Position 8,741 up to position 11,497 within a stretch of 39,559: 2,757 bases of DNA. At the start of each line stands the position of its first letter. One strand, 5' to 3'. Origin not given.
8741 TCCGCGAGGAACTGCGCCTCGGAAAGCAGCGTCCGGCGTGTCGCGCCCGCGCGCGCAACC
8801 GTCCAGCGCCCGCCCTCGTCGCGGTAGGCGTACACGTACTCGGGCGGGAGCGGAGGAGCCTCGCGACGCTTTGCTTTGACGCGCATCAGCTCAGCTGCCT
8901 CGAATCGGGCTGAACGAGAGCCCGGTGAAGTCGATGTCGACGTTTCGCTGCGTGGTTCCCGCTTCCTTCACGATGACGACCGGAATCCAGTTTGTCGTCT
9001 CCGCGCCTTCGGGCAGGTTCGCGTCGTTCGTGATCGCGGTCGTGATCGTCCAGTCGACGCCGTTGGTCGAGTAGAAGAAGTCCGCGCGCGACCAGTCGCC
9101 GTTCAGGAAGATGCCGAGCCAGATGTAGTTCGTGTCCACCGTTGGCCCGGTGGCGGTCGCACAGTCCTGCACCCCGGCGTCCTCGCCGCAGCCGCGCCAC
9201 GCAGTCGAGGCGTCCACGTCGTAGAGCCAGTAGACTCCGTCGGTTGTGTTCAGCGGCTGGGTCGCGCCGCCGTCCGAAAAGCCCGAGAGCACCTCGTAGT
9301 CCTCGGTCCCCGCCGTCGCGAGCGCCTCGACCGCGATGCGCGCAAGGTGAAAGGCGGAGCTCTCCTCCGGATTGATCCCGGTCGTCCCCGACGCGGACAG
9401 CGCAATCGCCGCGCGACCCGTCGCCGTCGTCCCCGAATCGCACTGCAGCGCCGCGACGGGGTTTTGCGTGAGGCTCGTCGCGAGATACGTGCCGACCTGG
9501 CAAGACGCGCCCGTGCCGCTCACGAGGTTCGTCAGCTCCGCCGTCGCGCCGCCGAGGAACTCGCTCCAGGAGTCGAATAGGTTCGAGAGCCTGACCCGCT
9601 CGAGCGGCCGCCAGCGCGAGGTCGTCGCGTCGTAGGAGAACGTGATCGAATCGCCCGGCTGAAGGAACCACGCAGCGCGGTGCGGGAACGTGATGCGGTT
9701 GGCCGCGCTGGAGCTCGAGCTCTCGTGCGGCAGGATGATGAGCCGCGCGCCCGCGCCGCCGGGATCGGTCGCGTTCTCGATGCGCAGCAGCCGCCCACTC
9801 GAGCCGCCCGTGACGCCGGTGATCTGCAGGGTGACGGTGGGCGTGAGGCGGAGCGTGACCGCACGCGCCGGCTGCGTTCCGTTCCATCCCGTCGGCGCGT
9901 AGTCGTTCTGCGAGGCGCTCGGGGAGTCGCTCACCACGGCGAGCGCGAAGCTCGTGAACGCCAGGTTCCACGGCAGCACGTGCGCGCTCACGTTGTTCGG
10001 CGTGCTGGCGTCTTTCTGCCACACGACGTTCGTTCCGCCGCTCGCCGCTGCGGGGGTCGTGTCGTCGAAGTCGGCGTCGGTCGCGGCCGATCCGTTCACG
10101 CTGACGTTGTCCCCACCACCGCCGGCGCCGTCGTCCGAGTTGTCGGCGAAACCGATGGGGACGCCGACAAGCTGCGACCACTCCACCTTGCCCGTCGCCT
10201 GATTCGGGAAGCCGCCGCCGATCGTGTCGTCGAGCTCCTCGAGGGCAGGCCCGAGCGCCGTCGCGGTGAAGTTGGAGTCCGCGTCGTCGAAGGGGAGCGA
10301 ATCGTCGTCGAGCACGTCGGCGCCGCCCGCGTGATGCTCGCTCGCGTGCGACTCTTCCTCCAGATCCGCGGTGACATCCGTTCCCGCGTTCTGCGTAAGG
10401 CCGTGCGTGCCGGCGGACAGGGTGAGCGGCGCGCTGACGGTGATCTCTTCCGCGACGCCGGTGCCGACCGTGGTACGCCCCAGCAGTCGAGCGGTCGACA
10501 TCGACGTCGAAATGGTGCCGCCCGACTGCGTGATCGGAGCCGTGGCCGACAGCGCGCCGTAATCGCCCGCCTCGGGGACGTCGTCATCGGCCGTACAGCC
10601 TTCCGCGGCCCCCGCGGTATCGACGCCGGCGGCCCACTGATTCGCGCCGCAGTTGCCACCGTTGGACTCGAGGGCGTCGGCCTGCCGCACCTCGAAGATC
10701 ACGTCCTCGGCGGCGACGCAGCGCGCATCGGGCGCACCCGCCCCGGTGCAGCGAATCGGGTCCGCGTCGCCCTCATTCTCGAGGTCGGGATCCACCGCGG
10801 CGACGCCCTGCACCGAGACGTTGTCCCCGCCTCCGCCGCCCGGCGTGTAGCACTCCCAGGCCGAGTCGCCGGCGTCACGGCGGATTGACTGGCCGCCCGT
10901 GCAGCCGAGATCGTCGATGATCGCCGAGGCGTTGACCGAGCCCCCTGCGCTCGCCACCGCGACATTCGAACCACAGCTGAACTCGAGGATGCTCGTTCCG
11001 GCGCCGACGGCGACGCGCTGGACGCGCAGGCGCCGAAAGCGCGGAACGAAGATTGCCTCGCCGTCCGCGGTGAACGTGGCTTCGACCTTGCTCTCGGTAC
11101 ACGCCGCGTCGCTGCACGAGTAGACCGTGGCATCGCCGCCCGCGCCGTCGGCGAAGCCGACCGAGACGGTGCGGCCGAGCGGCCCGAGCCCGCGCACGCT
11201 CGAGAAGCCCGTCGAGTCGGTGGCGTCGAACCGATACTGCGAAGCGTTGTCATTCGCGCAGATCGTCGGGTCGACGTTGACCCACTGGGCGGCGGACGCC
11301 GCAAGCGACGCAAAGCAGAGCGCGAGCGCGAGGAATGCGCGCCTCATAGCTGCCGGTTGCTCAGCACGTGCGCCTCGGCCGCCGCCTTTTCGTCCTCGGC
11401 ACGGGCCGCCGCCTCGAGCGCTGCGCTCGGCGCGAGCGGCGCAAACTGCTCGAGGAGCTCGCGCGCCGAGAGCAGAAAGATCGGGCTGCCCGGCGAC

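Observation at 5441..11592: Duplicated two-gene module: a small PPEYVYA-motif protein translationally coupled to a large exported protein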

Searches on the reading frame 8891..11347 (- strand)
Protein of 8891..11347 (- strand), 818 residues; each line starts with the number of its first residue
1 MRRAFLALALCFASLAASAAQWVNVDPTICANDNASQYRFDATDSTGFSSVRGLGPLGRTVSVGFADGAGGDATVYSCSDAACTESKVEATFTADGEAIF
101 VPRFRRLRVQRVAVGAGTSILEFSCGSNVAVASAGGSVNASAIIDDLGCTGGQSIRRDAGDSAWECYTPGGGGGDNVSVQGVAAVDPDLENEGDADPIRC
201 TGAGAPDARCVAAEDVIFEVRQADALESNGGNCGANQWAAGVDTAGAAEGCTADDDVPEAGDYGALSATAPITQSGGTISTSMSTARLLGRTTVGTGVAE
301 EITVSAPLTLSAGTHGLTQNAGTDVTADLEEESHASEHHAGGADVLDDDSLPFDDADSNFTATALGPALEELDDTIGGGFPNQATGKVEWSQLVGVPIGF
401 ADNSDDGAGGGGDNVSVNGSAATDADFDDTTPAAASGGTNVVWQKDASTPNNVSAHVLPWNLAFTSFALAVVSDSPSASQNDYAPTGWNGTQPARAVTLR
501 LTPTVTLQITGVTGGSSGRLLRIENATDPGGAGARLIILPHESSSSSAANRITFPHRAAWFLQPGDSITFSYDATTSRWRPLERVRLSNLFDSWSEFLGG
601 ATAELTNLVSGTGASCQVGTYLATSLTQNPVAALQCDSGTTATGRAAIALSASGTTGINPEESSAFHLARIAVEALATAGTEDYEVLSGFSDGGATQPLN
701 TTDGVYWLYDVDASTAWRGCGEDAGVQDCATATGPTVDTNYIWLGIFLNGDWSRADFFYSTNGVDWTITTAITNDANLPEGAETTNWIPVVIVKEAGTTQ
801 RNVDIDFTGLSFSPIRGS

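Call 6: search_protein_families(library=pfam, proteins=[window:8891-11347:-], max_evalue=0.1)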
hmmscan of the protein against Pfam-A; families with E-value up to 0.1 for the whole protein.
window:8891-11347:- (818 aa): 0 families

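Call 7: search_protein_families(library=phrogs, proteins=[window:8891-11347:-], max_evalue=0.1)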
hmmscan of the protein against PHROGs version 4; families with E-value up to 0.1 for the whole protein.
window:8891-11347:- (818 aa): 0 families

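Call 27: find_homologous_proteins(query=window:8891-11347:-, max_evalue=0.001)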
Query window:8891-11347:- (818 aa): 26 proteins with E <= 0.001 among 8000 candidates.
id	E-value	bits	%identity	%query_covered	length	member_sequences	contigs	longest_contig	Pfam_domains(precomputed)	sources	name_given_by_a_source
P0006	0.0e+0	1810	100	100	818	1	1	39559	-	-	-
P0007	1.7e-226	772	60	61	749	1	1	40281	-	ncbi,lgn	-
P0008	2.9e-165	570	48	65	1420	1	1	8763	-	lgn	-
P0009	7.9e-128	446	57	50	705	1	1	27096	-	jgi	jgi:hypothetical protein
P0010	8.3e-31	125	73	10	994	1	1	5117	-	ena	-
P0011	1.2e-26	111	66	9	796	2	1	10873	-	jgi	-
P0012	2.0e-23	101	73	6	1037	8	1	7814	-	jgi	-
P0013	3.2e-23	100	58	8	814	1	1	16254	-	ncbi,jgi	jgi:hypothetical protein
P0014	1.2e-22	98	65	9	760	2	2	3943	-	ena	-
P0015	7.5e-22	96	71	6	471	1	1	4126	-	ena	-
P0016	5.4e-21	93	63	11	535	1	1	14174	-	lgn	-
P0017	2.0e-19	88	76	6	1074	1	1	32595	-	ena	-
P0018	2.6e-18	84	57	11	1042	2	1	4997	-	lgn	-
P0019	7.1e-18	82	75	7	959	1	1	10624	-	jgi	jgi:hypothetical protein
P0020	1.6e-16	78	78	6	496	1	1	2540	-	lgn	-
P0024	2.0e-13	68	78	5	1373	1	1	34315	PF13229.13,PF05048.20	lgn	-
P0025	9.9e-13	65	39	23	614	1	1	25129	-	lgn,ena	-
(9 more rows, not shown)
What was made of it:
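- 8891..11347 (-): L2 gene, 818 aa. Fibre-like protein, probably exported. Homologues found in call 27.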

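Call 29: find_encoding_contigs(protein=P0007, flank=10000, max_places=3)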
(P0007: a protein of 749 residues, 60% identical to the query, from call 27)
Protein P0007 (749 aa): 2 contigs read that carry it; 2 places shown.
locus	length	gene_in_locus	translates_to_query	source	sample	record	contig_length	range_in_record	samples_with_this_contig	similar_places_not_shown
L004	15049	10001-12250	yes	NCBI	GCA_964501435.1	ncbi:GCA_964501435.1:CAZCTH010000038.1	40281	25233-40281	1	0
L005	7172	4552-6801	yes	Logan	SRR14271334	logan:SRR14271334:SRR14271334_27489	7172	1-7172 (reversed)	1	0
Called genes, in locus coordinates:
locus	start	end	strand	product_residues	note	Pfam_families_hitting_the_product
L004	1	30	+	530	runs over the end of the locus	-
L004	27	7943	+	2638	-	-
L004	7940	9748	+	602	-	-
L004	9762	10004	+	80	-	-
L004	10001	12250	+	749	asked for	-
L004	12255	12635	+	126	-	-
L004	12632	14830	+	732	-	-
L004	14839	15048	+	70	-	?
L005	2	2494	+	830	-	?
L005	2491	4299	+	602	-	-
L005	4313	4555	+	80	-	-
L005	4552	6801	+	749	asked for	-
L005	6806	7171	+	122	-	?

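Call 30: find_encoding_contigs(protein=P0010, flank=5000, max_places=3)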
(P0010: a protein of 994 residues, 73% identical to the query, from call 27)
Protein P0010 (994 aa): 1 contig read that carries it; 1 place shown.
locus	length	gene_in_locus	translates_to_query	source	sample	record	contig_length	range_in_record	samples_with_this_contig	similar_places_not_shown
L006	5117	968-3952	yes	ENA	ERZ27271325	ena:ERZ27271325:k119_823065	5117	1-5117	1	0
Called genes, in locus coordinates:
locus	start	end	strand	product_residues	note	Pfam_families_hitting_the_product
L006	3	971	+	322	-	?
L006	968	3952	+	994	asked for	-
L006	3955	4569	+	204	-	-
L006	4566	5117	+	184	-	?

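Call 47: find_encoding_contigs(protein=P0024, flank=10000, max_places=1)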
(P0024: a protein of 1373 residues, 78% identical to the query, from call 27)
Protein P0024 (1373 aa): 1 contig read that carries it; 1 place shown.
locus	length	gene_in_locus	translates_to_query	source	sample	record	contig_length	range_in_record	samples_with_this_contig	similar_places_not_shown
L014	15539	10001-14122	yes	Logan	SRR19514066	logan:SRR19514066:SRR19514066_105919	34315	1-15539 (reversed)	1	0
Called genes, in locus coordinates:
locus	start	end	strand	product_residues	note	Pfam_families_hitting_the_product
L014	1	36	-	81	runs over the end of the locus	-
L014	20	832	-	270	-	PF12705:PDDEXK_1 (faint)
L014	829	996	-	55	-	-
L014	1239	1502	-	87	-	-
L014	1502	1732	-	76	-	-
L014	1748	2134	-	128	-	-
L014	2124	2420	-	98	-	-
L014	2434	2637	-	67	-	-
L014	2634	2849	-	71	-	-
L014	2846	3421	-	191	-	-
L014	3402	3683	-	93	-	-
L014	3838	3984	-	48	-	-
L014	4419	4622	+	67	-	-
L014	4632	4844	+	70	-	PF24749:DUF7695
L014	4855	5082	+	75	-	-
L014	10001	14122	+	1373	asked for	PF05048:NosD (faint), PF13229:Beta_helix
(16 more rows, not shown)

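Call 48: find_encoding_contigs(protein=P0025, flank=10000, max_places=1)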
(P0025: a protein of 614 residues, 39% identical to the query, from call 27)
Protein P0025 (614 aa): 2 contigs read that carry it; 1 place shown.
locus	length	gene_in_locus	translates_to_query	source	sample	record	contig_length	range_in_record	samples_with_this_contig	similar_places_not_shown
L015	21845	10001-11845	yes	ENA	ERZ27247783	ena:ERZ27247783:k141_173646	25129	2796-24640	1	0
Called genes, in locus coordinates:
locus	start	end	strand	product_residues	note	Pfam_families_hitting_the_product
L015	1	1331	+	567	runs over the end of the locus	PF04466:Terminase_3 (faint)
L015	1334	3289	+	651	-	PF23899:SU10_portal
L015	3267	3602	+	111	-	-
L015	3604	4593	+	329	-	-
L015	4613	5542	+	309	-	-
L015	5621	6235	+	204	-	-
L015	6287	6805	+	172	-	-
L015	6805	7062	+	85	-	-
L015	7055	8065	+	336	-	-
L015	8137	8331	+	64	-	-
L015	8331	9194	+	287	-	-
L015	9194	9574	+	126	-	-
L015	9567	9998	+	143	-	-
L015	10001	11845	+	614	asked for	-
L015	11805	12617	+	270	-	PF07953:Toxin_R_bind_N (weak), PF13385:Laminin_G_3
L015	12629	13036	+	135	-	-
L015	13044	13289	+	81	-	-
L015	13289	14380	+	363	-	-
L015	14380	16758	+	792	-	-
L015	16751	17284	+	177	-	-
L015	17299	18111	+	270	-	-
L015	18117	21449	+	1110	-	-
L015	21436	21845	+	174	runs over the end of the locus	-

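Call 49: search_solved_structures(query=window:8891-11347:-, max_evalue=1, show_alignments=2)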
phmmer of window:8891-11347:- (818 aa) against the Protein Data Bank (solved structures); distinct sequences matched with E-value up to 1: 0.

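Call 69: search_dna_similar(query=window:8891-11347:-, collection=phages, mode=protein, max_rows=15, max_evalue=0.001)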
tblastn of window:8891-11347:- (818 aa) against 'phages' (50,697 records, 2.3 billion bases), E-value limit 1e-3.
Records with a match: 4; places in all: 4; records where one place covers at least 80% of the query: 0.
Best place of each record, by identity: <60% 4.
By first word of the organism name: Caudoviricetes 3; Bacteriophage 1.
By host as written in the record: - 4.
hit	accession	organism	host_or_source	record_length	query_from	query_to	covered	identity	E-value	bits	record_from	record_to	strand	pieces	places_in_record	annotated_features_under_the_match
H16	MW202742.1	Caudoviricetes sp.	Manatee Spring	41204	477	583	13%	34.3%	8e-5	52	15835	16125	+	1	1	tail fiber protein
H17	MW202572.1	Caudoviricetes sp.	Manatee Spring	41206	477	583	13%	34.3%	8e-5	52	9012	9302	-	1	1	tail fiber protein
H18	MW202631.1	Caudoviricetes sp.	Manatee Spring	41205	477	583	13%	34.3%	8e-5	52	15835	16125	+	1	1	tail fiber protein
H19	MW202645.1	Bacteriophage sp.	Manatee Spring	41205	477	583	13%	34.3%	8e-5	52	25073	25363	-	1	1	tail fiber protein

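Call 71: get_annotated_region(hit=H16, flank=6000)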
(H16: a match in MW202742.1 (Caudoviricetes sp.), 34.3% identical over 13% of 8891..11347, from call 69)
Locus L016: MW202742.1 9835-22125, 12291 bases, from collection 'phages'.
description: Podoviridae sp. isolate ctVRi840, complete genome.
organism: Caudoviricetes sp. (NCBI taxid 2832643)
taxonomy: Viruses; Duplodnaviria; Heunggongvirae; Uroviricota; Caudoviricetes
host: -; source: Manatee Spring; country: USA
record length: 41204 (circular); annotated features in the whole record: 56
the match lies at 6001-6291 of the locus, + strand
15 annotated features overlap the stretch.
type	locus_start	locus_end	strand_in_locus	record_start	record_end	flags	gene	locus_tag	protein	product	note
CDS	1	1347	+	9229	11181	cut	-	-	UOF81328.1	hypothetical protein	-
CDS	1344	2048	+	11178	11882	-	-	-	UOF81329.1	hypothetical protein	-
CDS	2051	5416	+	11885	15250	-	-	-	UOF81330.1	hypothetical protein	-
CDS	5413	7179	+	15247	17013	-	-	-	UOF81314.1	tail fiber protein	-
CDS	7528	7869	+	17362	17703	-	-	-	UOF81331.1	hypothetical protein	-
CDS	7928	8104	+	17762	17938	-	-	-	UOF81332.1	hypothetical protein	-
CDS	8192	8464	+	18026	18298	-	-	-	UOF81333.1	hypothetical protein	-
CDS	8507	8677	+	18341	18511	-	-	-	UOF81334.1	hypothetical protein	-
CDS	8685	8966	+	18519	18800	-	-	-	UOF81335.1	irre N-terminal-like domain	-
CDS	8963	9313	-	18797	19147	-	-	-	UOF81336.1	rim binding protein 2 domain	-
CDS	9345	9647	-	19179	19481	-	-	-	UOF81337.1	snu13p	-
CDS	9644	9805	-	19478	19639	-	-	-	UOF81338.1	hypothetical protein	-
CDS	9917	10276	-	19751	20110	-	-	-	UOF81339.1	hypothetical protein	-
CDS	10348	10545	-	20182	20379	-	-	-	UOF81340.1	hypothetical protein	-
CDS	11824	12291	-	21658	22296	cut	-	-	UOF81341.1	hypothetical protein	-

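Call 82: search_protein_families(library=ncbifam, proteins=[window:8891-11347:-], max_evalue=0.1)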
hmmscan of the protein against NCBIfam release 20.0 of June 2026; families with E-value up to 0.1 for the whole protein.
window:8891-11347:- (818 aa): 0 families

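Call 83: search_protein_families(library=padloc, proteins=[window:8891-11347:-], max_evalue=0.1)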
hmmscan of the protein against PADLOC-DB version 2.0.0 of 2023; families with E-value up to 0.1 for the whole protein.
window:8891-11347:- (818 aa): 0 families

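Call 100: predict_structure(alignment_id=A11)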
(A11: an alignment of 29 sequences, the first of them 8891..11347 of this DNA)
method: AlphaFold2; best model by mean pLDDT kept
length: 818 residues; sequences in the alignment: 29
mean_pLDDT: 48.3   pTM: 0.32
mean pLDDT of the five models: 48.3, 45.6, 44.1, 43.7, 43.2
residues with pLDDT >= 90: 0; 70-90: 93; 50-70: 218; < 50: 507
segments of 3 or more residues with pLDDT < 50: 1-4, 6-20, 24-36, 54-60, 83-89, 93-122, 124-138, 170-226, 260-287, 289-300, 305-309, 311-372, 374-387, 398-401, 403-412, 418-423, 459-469, 471-488, 585-664, 674-684, 686-705, 752-764, 770-787, 801-818
pLDDT, mean of each block of 10 residues (from residue 1): 44 36 39 45 57 48 57 56 45 45 27 31 40 38 74 76 74 29 29 30 31 29 44 76 67 55 40 39 45 43 49 39 34 35 41 41 44 40 44 54 40 49 55 64 71 64 41 39 45 50 51 68 75 65 52 65 81 84 54 35 38 41 35 40 39 39 50 44 48 42 50 58 60 53 55 42 48 41 48 56 41 31
secondary structure, 60 per line:
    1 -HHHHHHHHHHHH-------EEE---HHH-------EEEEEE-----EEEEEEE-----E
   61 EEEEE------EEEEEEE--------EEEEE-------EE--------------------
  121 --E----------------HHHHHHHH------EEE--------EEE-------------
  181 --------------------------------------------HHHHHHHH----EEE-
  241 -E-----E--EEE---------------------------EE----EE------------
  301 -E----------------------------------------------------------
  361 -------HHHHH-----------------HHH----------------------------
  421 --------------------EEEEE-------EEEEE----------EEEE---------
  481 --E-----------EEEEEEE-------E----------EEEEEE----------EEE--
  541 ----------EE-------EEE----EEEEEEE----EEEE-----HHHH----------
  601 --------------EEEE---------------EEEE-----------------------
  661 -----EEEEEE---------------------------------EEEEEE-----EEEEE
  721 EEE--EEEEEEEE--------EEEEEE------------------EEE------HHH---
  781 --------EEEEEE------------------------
elements in order (helices of 4 or more, strands of 3 or more residues): H2-13 E21-23 E37-42 E48-54 E60-65 E72-78 E87-91 H140-147 E154-156 E165-167 H225-232 E237-239 E251-253 H368-372 E441-445 E453-457 E468-471 E495-501 E520-525 E536-538 E560-562 E567-573 E578-581 H587-590 E615-618 E634-637 E666-671 E705-710 E716-723 E726-733 E742-747 E766-768 E789-794
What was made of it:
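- On MAT-type exported mosaic fibres: Strands are predicted in the L2 N-domain, but only at low confidence (call 100).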

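Call 105: search_protein_families(library=pfam, proteins=[L004:12632-14830:+, L006:968-3952:+, L006:3955-4569:+, P0009], max_evalue=0.01)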
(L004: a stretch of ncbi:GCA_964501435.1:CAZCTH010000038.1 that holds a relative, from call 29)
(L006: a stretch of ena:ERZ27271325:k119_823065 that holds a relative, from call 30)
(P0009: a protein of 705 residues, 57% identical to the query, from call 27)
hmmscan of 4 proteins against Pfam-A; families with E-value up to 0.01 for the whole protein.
L004:12632-14830:+ (732 aa): 0 families

L006:968-3952:+ (994 aa): 0 families

L006:3955-4569:+ (204 aa): 0 families

P0009 (705 aa): 0 families

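Call 108: fold_search(model_id=the predicted structure, library=pdb)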
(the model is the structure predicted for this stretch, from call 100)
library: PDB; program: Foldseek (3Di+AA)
matches with E <= 10: 97; with E <= 0.001: 0
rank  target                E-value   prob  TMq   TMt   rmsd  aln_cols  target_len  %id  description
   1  6o38_F                2.6e-01  0.69  0.06  0.08   7.1        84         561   12  Structure of a chaperone-substrate complex (released 2019-07-24)
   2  8s9p_A                6.3e-01  0.20  0.09  0.31  12.8       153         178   14  1:1:1 agrin/LRP4/MuSK complex (released 2023-05-17)
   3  9f4b_FA               6.7e-01  0.57  0.10  0.13   4.9       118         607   11  Pre-assembled baseplate cup of Klebsiella phage KP1 variant vB_Kpn_Lilla1 (released 2025-05-14)
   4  24qj                  7.9e-01  0.41  0.07  0.11   5.7        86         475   12  Crystal structure of a tailspike depolymerase (Solidus_gp83) from Acinetobacter phage Solidus (released 2026-03-25)
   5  3sh4                  8.3e-01  0.16  0.08  0.27  11.7       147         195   12  Laminin G like domain 3 from human perlecan (released 2011-12-14)
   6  7zc9_A                1.2e+00  0.16  0.09  0.29  13.0       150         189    9  Human Pikachurin/EGFLAM C-terminal Laminin-G domain (LG3) (released 2023-07-19)
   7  3v64_B                1.4e+00  0.13  0.08  0.28  12.4       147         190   16  Crystal Structure of agrin and LRP4 (released 2012-04-25)
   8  6ms3_A                1.6e+00  0.09  0.07  0.10  11.3       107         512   16  Crystal structure of the GH43 protein BlXynB mutant (K247S) from Bacillus licheniformis (released 2019-04-17)
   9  1pz8_B                1.7e+00  0.12  0.08  0.29  12.2       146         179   13  Modulation of agrin function by alternative splicing and Ca2+ binding (released 2004-04-13)
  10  1pz8_C                2.1e+00  0.10  0.08  0.29  12.3       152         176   14  Modulation of agrin function by alternative splicing and Ca2+ binding (released 2004-04-13)
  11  8vy2_A                2.1e+00  0.02  0.06  0.04  24.2       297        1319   11  Structure of mCELSR1 extracellular region containing CADH9-GAIN domains (released 2025-05-07)
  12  1pz7_A                2.3e+00  0.11  0.09  0.29  11.0       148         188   14  Modulation of agrin function by alternative splicing and Ca2+ binding (released 2004-04-13)
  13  9jg9_G                2.3e+00  0.03  0.04  0.05  22.4       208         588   15  Structure of the BtpeA effector and BtaeB effector bound to the VgrG spike from the Type VI secretion system (released 2025-09-10)
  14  8yt8_G                2.3e+00  0.02  0.03  0.08  27.3       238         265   13  Cryo-EM structure of the dystrophin glycoprotein complex (released 2024-12-11)
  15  1pz7_B                2.4e+00  0.11  0.09  0.30  11.0       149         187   13  Modulation of agrin function by alternative splicing and Ca2+ binding (released 2004-04-13)
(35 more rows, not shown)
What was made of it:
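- The L2 model was too poor (pLDDT 48) to confirm a fibre fold (calls 100, 108).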

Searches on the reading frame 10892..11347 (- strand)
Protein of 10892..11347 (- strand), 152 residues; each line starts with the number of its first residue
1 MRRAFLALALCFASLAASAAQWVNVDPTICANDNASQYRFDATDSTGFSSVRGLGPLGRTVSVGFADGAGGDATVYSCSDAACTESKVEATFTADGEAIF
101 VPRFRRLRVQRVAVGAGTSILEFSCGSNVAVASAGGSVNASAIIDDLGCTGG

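Call 78: find_related_loci(query=A3, collection=viral_contigs, flank=3000)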
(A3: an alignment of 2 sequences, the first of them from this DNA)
Query A3 (152 aa) in viral_contigs; peptide patterns used: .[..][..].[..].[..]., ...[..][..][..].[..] (x = any residue, [..] = any of these).
53 stretches matched a pattern; 1 encode a relative of the query (tblastn E <= 1e-3); 1 distinct loci.
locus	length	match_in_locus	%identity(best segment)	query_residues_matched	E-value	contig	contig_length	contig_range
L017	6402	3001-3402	70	1-134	9e-60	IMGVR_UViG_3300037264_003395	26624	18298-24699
